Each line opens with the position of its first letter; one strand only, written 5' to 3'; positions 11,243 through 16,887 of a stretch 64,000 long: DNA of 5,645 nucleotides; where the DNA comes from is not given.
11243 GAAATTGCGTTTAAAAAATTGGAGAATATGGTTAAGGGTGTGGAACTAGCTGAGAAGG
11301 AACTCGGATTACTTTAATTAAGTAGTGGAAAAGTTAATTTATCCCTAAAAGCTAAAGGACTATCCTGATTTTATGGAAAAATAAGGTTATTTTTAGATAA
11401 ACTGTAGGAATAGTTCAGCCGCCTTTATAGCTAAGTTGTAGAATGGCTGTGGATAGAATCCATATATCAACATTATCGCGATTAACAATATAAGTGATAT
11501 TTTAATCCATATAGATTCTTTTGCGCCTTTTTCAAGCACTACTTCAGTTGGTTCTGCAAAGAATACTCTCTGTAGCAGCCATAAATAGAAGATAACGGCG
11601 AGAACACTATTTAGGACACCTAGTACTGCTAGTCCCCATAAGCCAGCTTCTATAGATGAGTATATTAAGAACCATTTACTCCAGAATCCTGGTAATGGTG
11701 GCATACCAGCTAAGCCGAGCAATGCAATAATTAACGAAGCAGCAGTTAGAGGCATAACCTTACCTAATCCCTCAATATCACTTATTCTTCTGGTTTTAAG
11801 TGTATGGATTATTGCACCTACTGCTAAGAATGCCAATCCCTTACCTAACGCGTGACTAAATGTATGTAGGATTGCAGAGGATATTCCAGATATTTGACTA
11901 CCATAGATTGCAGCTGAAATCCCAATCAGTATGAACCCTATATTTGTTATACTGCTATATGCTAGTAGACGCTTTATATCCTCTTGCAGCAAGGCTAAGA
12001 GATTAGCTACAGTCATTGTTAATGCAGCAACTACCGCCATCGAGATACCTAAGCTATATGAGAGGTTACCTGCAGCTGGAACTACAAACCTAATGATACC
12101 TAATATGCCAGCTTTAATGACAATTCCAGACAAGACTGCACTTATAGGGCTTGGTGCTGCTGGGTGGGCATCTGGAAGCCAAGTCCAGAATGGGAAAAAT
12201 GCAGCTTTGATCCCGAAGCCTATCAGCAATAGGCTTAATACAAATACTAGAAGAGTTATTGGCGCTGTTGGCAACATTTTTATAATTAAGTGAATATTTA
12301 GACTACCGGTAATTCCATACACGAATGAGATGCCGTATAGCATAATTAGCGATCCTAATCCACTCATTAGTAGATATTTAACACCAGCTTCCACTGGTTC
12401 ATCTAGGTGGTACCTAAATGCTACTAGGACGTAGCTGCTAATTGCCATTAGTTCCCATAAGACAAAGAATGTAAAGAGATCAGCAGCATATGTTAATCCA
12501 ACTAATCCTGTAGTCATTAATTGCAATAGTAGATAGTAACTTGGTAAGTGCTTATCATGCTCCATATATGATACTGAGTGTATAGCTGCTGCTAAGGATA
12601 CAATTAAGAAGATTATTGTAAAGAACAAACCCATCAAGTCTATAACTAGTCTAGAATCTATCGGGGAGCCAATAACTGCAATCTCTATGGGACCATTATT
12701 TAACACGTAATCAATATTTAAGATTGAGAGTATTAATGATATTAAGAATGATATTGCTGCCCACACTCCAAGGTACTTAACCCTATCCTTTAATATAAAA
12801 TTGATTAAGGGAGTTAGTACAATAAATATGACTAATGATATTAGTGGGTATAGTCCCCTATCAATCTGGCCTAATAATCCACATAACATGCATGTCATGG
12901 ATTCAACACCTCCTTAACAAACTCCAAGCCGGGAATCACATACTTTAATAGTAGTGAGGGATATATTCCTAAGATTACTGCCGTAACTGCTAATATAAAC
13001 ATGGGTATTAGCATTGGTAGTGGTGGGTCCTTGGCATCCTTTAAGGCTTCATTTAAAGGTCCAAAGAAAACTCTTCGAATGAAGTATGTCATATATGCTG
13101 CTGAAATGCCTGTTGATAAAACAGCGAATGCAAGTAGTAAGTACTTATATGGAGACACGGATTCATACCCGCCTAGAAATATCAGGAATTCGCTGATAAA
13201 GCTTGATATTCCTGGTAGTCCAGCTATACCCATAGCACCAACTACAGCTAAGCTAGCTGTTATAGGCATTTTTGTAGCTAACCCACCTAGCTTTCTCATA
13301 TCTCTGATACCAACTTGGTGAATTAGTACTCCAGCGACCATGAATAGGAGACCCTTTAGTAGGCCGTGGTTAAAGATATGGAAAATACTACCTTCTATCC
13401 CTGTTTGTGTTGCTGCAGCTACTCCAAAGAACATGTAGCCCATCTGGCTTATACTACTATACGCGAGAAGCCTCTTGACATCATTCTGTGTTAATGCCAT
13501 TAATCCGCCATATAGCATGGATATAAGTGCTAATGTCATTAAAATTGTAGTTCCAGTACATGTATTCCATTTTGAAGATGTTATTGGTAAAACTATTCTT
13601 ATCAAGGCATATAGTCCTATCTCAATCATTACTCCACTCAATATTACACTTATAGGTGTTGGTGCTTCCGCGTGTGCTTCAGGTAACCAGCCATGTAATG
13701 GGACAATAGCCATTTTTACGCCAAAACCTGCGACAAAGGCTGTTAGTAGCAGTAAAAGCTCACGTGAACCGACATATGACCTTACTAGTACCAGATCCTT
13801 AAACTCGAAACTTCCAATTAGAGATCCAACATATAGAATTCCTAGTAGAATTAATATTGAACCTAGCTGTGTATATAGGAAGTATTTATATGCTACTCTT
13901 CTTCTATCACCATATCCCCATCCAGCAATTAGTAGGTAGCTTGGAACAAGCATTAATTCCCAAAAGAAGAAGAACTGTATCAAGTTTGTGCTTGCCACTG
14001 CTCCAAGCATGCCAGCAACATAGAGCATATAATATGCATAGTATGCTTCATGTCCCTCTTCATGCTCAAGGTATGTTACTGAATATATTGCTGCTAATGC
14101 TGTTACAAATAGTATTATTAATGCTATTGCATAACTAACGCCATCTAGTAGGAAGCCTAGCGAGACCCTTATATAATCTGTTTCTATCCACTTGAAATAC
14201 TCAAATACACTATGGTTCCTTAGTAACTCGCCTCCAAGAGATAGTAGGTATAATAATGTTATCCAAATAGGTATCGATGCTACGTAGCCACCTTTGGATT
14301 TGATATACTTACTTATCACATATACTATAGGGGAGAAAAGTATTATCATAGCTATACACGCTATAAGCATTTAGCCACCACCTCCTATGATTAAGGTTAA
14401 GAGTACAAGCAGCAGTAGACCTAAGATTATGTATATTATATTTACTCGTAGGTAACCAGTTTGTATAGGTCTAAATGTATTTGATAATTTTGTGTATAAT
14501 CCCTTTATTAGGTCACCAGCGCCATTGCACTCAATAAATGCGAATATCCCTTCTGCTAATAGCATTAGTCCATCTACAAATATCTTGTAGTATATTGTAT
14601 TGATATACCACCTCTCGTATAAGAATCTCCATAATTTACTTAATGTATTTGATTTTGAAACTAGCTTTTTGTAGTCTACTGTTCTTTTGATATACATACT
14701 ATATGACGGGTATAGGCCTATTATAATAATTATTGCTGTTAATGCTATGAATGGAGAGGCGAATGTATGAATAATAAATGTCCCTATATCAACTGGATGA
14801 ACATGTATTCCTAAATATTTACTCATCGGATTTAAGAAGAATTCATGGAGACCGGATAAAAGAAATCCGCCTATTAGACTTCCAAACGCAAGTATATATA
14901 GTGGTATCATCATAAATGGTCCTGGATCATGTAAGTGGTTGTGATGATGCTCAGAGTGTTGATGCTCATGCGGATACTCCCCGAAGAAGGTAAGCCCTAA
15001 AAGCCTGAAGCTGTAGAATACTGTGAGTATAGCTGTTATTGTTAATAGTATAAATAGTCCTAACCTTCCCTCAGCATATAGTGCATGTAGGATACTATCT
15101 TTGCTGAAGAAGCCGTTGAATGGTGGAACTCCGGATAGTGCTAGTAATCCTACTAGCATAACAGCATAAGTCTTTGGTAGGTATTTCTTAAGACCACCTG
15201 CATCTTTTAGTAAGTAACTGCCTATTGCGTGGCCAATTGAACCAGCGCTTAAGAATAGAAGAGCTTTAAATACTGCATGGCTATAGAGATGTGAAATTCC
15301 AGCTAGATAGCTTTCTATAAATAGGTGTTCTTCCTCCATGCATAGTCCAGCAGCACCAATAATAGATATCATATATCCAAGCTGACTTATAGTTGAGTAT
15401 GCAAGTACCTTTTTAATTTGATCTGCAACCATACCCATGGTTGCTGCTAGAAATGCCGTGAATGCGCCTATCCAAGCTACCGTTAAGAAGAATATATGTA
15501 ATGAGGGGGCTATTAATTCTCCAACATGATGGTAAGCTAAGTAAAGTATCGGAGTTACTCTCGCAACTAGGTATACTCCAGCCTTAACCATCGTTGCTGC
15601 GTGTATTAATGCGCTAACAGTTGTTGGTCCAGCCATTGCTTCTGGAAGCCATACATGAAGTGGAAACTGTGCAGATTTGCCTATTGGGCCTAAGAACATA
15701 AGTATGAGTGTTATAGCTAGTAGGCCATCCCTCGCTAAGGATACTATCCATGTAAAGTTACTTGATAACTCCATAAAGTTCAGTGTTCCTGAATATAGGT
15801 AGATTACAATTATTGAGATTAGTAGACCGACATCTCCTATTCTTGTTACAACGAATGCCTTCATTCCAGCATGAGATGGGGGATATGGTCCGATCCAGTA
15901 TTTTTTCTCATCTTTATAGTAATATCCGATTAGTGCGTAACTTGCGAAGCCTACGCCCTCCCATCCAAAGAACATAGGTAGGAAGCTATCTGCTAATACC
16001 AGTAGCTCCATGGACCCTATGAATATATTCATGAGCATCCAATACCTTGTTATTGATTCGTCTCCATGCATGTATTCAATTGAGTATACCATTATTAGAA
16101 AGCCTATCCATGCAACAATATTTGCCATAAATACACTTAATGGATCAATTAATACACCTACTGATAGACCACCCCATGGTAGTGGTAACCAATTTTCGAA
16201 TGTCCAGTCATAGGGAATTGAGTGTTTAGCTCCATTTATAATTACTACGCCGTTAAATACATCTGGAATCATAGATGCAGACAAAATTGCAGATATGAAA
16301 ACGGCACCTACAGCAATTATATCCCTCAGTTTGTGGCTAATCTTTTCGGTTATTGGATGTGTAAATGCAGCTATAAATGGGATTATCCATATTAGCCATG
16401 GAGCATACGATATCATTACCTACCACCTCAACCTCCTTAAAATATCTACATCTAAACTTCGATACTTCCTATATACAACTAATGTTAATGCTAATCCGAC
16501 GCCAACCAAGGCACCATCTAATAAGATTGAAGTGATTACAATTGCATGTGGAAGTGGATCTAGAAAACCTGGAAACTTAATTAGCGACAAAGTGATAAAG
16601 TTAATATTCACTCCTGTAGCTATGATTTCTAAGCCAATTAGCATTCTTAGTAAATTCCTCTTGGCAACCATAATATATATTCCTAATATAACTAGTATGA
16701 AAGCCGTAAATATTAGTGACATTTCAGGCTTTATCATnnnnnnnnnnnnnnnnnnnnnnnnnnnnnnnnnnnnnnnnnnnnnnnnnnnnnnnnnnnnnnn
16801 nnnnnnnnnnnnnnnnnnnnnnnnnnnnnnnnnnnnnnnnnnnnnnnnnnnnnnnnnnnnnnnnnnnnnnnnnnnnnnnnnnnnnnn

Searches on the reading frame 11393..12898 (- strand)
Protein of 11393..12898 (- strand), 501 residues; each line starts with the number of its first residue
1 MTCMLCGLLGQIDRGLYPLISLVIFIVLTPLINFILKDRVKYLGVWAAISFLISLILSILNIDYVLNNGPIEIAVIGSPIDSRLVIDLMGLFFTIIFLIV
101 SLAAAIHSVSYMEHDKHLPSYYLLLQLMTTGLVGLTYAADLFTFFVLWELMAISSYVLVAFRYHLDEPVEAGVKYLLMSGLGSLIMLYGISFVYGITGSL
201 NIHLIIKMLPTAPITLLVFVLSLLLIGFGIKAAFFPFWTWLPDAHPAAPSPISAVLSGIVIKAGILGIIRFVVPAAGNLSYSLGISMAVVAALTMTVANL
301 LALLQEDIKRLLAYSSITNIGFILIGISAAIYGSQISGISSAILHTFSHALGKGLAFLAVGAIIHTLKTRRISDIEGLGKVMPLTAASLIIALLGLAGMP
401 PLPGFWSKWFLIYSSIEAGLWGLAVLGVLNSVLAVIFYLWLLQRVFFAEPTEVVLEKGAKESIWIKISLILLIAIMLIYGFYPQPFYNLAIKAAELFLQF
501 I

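Call 4: search_protein_families(library=ncbifam, proteins=[window:11393-12898:-], max_evalue=0.01)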
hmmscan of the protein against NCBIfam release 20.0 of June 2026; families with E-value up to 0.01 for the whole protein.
window:11393-12898:- (501 aa): 75 families (the best 25 are shown)
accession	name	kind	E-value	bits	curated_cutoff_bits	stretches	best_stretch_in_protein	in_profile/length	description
NF006240.0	PRK08376.1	subfamily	8.3e-82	275.7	662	1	29-488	21-497/521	putative monovalent cation/H+ antiporter subunit D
NF006419.0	PRK08668.1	equivalog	3.5e-81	273.8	617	1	19-488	4-472/613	NADH dehydrogenase subunit M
NF006241.0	PRK08377.1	equivalog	1.8e-77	261.5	645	1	23-495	13-475/494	NADH dehydrogenase subunit N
NF005086.0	PRK06521.1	equivalog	1.2e-75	255.3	667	1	22-486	11-495/669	hydrogenase 4 subunit B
TIGR01770.1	NDH_I_N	subfamily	1.6e-75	254.9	332.6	1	17-485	5-470/472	NADH-quinone oxidoreductase subunit NuoN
NF005097.0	PRK06525.1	equivalog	3.7e-71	240.3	430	1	19-478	6-470/480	hydrogenase 4 subunit D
NF009306.0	PRK12663.1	equivalog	6.7e-67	226.4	542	1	23-497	10-481/498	Na+/H+ antiporter subunit D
TIGR01972.1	NDH_I_M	subfamily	9.7e-67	225.7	263.8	1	75-494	64-479/486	NADH-quinone oxidoreductase subunit M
NF004440.0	PRK05777.1-3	equivalog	2.1e-64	218.2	519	1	79-497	63-476/477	NADH-quinone oxidoreductase subunit NuoN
NF004445.0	PRK05777.2-3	equivalog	2.3e-64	218.1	408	1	21-478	11-462/475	NADH-quinone oxidoreductase subunit NuoN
NF006418.0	PRK08667.1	equivalog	1e-63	215.9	794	1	19-418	9-411/644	hydrogenase membrane subunit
NF004442.0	PRK05777.1-5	equivalog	3.7e-63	214.2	523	1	17-495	12-479/483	NADH-quinone oxidoreductase subunit NuoN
NF005818.0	PRK07691.1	equivalog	3.1e-60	204.6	586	1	22-498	9-484/496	Na+/H+ antiporter subunit D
NF005561.0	PRK07234.1-1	equivalog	8.8e-60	203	718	1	54-449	46-442/569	putative monovalent cation/H+ antiporter subunit D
NF009305.0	PRK12662.1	equivalog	8.1e-59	199.7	700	1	22-495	9-488/492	putative monovalent cation/H+ antiporter subunit D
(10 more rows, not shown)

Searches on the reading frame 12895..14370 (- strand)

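Call 4: search_protein_families(library=ncbifam, proteins=[window:12895-14370:-], max_evalue=0.01)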
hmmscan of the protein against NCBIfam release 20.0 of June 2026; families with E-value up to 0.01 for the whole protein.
window:12895-14370:- (491 aa): 76 families (the best 25 are shown)
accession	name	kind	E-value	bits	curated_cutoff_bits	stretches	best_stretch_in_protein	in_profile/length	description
TIGR01972.1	NDH_I_M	subfamily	3.4e-110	369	263.8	1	51-480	54-477/486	NADH-quinone oxidoreductase subunit M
NF006419.0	PRK08668.1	equivalog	2.6e-88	297.4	617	1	4-478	6-474/613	NADH dehydrogenase subunit M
NF005060.0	PRK06473.1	equivalog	8.1e-88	295.3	747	1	22-478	27-474/500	NADH-quinone oxidoreductase subunit M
NF006240.0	PRK08376.1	subfamily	1.3e-83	281.7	662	1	72-479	85-500/521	putative monovalent cation/H+ antiporter subunit D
NF009288.0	PRK12648.1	equivalog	1.9e-83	281.1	1104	1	2-477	3-477/954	monovalent cation/H+ antiporter subunit A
NF005611.0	PRK07363.1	equivalog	1.7e-79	267.7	764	1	8-481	14-477/501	NADH-quinone oxidoreductase subunit M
NF005086.0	PRK06521.1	equivalog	2.7e-78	264.1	667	1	61-478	64-499/669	hydrogenase 4 subunit B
NF004500.0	PRK05846.1-4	equivalog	2.9e-78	263.8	550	1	55-483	63-500/525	NADH-quinone oxidoreductase subunit M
NF004501.0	PRK05846.1-5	subfamily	1.1e-77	261.9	598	1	51-477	60-475/492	NADH-quinone oxidoreductase subunit M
NF009287.0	PRK12647.1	equivalog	1.8e-77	261.6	937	1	3-479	4-475/773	putative monovalent cation/H+ antiporter subunit A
NF004499.0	PRK05846.1-3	equivalog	1.5e-76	258.1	585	1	52-479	63-478/502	NADH-quinone oxidoreductase subunit M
NF005097.0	PRK06525.1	equivalog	3e-76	257.1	430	1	18-466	18-470/480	hydrogenase 4 subunit D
NF009212.0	PRK12561.1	subfamily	3.5e-76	257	645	1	54-476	65-486/531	NAD(P)H-quinone oxidoreductase subunit 4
NF005141.0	PRK06590.1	equivalog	4.9e-75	253.7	556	1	11-470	13-467/615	NADH-quinone oxidoreductase subunit L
NF004498.0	PRK05846.1-1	equivalog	4.1e-73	246.9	614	1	30-477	41-488/509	NADH-quinone oxidoreductase subunit M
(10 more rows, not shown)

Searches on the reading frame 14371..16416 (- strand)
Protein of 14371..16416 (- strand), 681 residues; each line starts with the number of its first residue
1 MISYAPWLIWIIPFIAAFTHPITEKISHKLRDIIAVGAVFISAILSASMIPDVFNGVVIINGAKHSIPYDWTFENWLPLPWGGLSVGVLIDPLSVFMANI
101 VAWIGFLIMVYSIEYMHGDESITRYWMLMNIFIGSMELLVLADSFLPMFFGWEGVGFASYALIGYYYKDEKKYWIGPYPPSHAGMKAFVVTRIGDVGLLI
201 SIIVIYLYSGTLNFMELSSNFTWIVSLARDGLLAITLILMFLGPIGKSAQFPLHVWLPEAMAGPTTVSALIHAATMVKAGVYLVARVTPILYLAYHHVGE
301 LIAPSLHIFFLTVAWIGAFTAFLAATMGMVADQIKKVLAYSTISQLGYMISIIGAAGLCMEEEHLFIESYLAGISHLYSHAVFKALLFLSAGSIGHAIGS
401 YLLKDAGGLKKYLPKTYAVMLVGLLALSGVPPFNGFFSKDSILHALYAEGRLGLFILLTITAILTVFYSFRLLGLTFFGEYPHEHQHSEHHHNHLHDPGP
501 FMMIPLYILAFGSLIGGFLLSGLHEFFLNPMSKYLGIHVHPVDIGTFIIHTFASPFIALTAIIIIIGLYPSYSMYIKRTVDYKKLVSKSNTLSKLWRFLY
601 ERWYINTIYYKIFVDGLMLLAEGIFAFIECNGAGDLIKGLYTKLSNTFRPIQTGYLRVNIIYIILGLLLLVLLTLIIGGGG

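Call 4: search_protein_families(library=ncbifam, proteins=[window:14371-16416:-], max_evalue=0.01)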
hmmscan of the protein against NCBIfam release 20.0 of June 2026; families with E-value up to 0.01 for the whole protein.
window:14371-16416:- (681 aa): 68 families (the best 25 are shown)
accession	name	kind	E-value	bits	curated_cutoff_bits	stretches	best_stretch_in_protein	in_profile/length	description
NF005141.0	PRK06590.1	equivalog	1.7e-156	522.8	556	1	7-677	6-612/615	NADH-quinone oxidoreductase subunit L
TIGR01974.1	NDH_I_L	subfamily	3.2e-153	511.9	407.5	1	7-674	4-629/630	NADH-quinone oxidoreductase subunit L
NF005626.0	PRK07376.1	equivalog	1e-111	374.3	963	2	5-485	7-462/675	NAD(P)H-quinone oxidoreductase subunit 5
NF040617.1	F420_dehyd_FpoL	exception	1.9e-103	347.4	1050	1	9-676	6-664/669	F420H2 dehydrogenase subunit FpoL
NF009287.0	PRK12647.1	equivalog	2.3e-81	274.5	937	1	10-573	7-519/773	putative monovalent cation/H+ antiporter subunit A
NF009288.0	PRK12648.1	equivalog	1.2e-80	271.8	1104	1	8-574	5-525/954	monovalent cation/H+ antiporter subunit A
NF009285.0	PRK12645.1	equivalog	1e-78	265.4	1028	1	8-595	6-568/804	Na+/H+ antiporter subunit A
TIGR00940.1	2a6301s01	subfamily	6.3e-78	262.9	920.45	1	11-584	6-554/793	monovalent cation:proton antiporter subunit A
NF009289.0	PRK12649.1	equivalog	3.4e-76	257.2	1117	1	11-574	12-535/789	putative monovalent cation/H+ antiporter subunit A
NF005097.0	PRK06525.1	equivalog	2.3e-74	250.9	430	1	74-516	65-471/480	hydrogenase 4 subunit D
NF009284.0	PRK12644.1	equivalog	1.6e-72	244.9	962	1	79-569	61-517/975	Na+/H+ antiporter subunit A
NF009290.0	PRK12650.1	equivalog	3.6e-69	233.7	980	1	58-568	49-516/966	DUF4040 family protein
NF009286.0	PRK12646.1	equivalog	4.4e-69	233.8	1063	1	84-600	70-572/800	DUF4040 family protein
NF006240.0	PRK08376.1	subfamily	1.2e-57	196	662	1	6-535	7-507/521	putative monovalent cation/H+ antiporter subunit D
NF005086.0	PRK06521.1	equivalog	8.6e-57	193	667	1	53-545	41-517/669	hydrogenase 4 subunit B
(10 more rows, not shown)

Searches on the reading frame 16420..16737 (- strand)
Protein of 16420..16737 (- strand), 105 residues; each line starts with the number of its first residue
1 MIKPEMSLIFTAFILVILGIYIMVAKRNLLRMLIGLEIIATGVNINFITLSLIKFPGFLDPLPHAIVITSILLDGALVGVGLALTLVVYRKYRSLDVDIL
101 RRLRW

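Call 3: search_protein_families(library=pfam, proteins=[window:16420-16737:-], max_evalue=0.01)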
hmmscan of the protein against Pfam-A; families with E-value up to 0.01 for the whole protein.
window:16420-16737:- (105 aa): 1 family
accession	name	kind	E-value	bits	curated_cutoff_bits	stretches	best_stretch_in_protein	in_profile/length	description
PF00420.29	Oxidored_q2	-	3.1e-21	75.3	26.1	1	9-105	3-95/95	NADH-ubiquinone/plastoquinone oxidoreductase chain 4L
